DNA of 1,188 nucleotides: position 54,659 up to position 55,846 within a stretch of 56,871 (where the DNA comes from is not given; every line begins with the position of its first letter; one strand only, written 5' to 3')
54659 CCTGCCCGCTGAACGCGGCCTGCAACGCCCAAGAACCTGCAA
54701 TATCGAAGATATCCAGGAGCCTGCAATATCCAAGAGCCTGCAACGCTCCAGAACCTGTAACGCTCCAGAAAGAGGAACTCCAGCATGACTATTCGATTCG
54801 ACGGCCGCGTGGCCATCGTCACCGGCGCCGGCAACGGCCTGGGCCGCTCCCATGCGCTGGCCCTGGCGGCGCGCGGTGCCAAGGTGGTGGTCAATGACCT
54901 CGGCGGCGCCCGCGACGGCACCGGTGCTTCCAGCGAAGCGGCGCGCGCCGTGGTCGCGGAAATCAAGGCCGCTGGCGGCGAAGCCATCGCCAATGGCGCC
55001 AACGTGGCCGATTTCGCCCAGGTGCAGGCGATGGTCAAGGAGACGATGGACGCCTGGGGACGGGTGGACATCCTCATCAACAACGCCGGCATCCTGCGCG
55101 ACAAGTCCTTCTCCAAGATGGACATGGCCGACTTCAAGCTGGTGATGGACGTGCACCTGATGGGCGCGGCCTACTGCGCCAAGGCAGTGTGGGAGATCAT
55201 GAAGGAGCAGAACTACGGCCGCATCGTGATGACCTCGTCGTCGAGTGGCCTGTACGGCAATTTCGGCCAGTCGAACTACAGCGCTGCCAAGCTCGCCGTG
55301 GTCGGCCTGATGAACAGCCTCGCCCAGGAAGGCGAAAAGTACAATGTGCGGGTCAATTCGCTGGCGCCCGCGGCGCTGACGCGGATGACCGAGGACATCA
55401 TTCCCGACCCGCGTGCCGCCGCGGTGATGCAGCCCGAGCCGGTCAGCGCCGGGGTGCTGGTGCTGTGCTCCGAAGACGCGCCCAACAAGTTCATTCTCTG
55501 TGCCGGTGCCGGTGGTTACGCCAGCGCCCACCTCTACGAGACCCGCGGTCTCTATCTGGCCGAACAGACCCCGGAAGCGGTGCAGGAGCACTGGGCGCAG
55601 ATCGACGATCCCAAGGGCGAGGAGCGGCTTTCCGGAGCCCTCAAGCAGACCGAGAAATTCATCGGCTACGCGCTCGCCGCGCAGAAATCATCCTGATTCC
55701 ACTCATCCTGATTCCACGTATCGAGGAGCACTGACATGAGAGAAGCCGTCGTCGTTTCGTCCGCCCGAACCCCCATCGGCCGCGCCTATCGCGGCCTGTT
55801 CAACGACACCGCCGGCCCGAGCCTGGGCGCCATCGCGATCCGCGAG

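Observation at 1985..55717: Most gene boundaries carry locus-specific short tandem 'stutter' arrays built from the neighbouring gene's own stop/start region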

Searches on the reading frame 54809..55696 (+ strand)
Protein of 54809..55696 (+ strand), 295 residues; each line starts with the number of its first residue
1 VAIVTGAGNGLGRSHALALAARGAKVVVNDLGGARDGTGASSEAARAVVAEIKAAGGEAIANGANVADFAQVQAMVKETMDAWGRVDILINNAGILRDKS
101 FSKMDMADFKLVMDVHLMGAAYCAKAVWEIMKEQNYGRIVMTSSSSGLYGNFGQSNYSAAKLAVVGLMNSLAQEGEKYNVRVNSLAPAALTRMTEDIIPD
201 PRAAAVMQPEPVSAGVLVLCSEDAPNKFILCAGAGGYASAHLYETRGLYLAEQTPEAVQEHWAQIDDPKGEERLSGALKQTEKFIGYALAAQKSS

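Call 30: find_encoding_contigs(protein=window:54809-55696:+, flank=10000, max_places=10)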
Protein window:54809-55696:+ (295 aa): no gene with exactly this product is on record in the collection.

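Call 36: find_homologous_proteins(query=window:54809-55696:+, max_evalue=1e-80)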
Query window:54809-55696:+ (295 aa): 7956 proteins with E <= 1e-80 among 8000 candidates; the best 120 are listed.
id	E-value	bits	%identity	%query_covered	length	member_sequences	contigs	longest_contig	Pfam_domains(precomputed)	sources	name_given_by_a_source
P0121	8.8e-186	634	100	100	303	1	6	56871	PF08659.17,PF13561.13,PF00106.32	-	-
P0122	1.6e-182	623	97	100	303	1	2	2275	PF08659.17,PF13561.13,PF00106.32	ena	-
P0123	2.2e-181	619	97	100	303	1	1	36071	PF08659.17,PF13561.13,PF00106.32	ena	-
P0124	1.6e-180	617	96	100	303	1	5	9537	PF08659.17,PF13561.13,PF00106.32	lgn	-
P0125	3.1e-179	612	95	100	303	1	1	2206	PF08659.17,PF13561.13,PF00106.32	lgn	-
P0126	4.9e-179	612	95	100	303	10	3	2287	PF08659.17,PF13561.13,PF00106.32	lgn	-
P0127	3.3e-176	603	94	100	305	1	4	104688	PF08659.17,PF13561.13,PF00106.32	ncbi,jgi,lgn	ncbi:MAG: SDR family oxidoreductase [Pseudomonadota bacterium]|jgi:NAD(P)-dependent dehydrogenase (s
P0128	5.3e-173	592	93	100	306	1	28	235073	PF08659.17,PF13561.13,PF00106.32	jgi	jgi:NAD(P)-dependent dehydrogenase (short-subunit alcohol dehydrogenase family)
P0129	8.8e-173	591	93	100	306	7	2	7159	PF08659.17,PF13561.13,PF00106.32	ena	-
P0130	7.2e-172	588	92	100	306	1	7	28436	PF08659.17,PF13561.13,PF00106.32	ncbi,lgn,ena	-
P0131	2.2e-169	580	91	100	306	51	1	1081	PF08659.17,PF13561.13,PF00106.32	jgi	-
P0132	1.4e-165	568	96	91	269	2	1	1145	PF08659.17,PF13561.13,PF00106.32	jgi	jgi:NAD(P)-dependent dehydrogenase (short-subunit alcohol dehydrogenase family)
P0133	7.0e-161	552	87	98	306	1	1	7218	PF08659.17,PF13561.13,PF00106.32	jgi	jgi:NAD(P)-dependent dehydrogenase (short-subunit alcohol dehydrogenase family)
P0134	1.4e-159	548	87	98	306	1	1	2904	PF08659.17,PF13561.13,PF00106.32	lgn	-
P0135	1.1e-157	542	86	98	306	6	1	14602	PF08659.17,PF13561.13,PF00106.32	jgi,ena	-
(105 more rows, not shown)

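Call 37: find_encoding_contigs(protein=P0121, flank=10000, max_places=10)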
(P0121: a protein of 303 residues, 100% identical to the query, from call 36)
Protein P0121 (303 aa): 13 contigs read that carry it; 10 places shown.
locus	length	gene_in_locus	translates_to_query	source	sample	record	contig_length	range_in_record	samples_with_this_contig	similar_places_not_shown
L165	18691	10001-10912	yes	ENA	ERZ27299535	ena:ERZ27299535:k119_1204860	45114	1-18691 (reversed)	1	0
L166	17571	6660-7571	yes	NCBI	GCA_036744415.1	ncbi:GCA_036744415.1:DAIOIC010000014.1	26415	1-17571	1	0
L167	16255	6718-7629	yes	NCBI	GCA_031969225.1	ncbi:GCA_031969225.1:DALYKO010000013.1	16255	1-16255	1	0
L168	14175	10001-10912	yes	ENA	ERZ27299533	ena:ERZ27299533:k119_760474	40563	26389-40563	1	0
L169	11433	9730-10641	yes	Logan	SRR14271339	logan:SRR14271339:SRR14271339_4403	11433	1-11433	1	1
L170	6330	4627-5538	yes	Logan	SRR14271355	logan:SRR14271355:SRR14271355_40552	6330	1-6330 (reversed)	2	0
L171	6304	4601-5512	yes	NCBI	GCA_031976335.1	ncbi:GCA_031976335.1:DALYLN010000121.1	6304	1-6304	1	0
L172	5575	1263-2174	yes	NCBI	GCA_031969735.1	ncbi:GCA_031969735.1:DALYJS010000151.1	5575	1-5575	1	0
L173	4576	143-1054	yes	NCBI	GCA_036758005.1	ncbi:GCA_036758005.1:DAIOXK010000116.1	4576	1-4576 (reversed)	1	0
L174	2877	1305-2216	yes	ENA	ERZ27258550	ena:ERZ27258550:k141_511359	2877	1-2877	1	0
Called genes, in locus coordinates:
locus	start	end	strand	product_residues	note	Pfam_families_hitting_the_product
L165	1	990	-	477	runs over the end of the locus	PF00224:PK, PF02887:PK_C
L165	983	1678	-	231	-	-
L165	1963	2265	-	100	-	PF05164:ZapA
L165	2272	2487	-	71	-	PF06005:ZapB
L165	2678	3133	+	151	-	PF03695:UPF0149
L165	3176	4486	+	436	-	PF05195:AMP_N, PF00557:Peptidase_M24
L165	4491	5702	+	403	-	PF01494:FAD_binding_3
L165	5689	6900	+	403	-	PF01494:FAD_binding_3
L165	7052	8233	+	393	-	PF02771:Acyl-CoA_dh_N, PF02770:Acyl-CoA_dh_M, PF00441:Acyl-CoA_dh_1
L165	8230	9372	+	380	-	PF02771:Acyl-CoA_dh_N, PF02770:Acyl-CoA_dh_M, PF00441:Acyl-CoA_dh_1, PF08028:Acyl-CoA_dh_2 (weak)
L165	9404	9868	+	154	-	PF01575:MaoC_dehydratas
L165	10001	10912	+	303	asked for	PF00106:adh_short, PF08659:KR, PF13561:adh_short_C2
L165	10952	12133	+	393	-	PF00108:Thiolase_N, PF02803:Thiolase_C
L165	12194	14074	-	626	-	PF20423:AceK_regulatory, PF06315:AceK_kinase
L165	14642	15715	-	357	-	PF17948:DnaT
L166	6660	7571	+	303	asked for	PF00106:adh_short, PF08659:KR, PF13561:adh_short_C2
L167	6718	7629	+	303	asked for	PF00106:adh_short, PF08659:KR, PF13561:adh_short_C2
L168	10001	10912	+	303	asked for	PF00106:adh_short, PF08659:KR, PF13561:adh_short_C2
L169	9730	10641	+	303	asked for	PF00106:adh_short, PF08659:KR, PF13561:adh_short_C2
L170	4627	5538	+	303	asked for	PF00106:adh_short, PF08659:KR, PF13561:adh_short_C2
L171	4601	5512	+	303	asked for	PF00106:adh_short, PF08659:KR, PF13561:adh_short_C2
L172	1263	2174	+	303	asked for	PF00106:adh_short, PF08659:KR, PF13561:adh_short_C2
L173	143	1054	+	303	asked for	PF00106:adh_short, PF08659:KR, PF13561:adh_short_C2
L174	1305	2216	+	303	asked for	PF00106:adh_short, PF08659:KR, PF13561:adh_short_C2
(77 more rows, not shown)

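Call 38: find_encoding_contigs(protein=P0123, flank=10000, max_places=4)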
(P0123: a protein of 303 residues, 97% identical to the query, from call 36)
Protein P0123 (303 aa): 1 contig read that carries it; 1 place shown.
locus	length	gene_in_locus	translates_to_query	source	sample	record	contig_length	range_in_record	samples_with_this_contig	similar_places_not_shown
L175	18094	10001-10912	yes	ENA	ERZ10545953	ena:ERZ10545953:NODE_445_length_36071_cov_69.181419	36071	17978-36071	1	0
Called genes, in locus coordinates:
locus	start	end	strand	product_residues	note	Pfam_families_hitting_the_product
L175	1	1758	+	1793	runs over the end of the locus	PF06165:GH94_b-supersand, PF17167:Glyco_hydro_94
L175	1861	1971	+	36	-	-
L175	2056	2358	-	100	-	PF05164:ZapA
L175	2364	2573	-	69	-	PF06005:ZapB (weak)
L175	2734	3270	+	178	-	PF03695:UPF0149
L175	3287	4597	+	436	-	PF05195:AMP_N, PF00557:Peptidase_M24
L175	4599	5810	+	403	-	PF01494:FAD_binding_3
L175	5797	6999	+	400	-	PF01494:FAD_binding_3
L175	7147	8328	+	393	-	PF02771:Acyl-CoA_dh_N, PF02770:Acyl-CoA_dh_M, PF00441:Acyl-CoA_dh_1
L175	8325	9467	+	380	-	PF02771:Acyl-CoA_dh_N, PF02770:Acyl-CoA_dh_M, PF00441:Acyl-CoA_dh_1, PF08028:Acyl-CoA_dh_2 (weak)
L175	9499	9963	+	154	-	PF01575:MaoC_dehydratas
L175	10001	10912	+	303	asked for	PF00106:adh_short, PF08659:KR, PF13561:adh_short_C2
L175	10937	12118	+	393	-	PF00108:Thiolase_N, PF02803:Thiolase_C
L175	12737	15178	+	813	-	PF03176:MMPL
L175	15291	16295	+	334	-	PF25852:DUF6242_C (faint), PF02012:BNR (faint), PF14870:PSII_BNR, PF15902:Sortilin-Vps10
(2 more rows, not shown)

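Call 39: find_encoding_contigs(protein=P0127, flank=10000, max_places=3)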
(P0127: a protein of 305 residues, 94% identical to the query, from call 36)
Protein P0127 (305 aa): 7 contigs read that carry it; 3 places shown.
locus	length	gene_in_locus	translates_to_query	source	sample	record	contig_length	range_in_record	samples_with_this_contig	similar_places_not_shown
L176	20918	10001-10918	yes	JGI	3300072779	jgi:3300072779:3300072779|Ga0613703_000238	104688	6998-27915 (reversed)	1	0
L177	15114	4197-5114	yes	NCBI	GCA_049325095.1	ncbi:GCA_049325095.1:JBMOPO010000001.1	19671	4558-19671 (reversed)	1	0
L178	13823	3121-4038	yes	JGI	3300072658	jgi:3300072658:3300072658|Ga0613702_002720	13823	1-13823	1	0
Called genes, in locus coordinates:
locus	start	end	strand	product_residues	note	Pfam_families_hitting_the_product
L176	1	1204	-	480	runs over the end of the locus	PF00224:PK, PF03328:HpcH_HpaI (faint), PF02887:PK_C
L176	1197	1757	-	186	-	PF01812:5-FTHF_cyc-lig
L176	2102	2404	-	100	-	PF05164:ZapA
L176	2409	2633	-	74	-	PF06005:ZapB (weak)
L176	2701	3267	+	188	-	PF03695:UPF0149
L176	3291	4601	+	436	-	PF05195:AMP_N, PF00557:Peptidase_M24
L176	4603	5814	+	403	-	PF01494:FAD_binding_3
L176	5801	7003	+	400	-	PF01494:FAD_binding_3, PF08491:SE (weak)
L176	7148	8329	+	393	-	PF02771:Acyl-CoA_dh_N, PF02770:Acyl-CoA_dh_M, PF00441:Acyl-CoA_dh_1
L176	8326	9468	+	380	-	PF02771:Acyl-CoA_dh_N, PF02770:Acyl-CoA_dh_M, PF00441:Acyl-CoA_dh_1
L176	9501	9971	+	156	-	PF01575:MaoC_dehydratas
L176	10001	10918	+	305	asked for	PF00106:adh_short, PF08659:KR, PF13561:adh_short_C2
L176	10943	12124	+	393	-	PF00108:Thiolase_N, PF02803:Thiolase_C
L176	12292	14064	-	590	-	PF20423:AceK_regulatory, PF06315:AceK_kinase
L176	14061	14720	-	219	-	PF06992:Phage_lambda_P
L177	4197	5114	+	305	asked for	PF00106:adh_short, PF08659:KR, PF13561:adh_short_C2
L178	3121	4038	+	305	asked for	PF00106:adh_short, PF08659:KR, PF13561:adh_short_C2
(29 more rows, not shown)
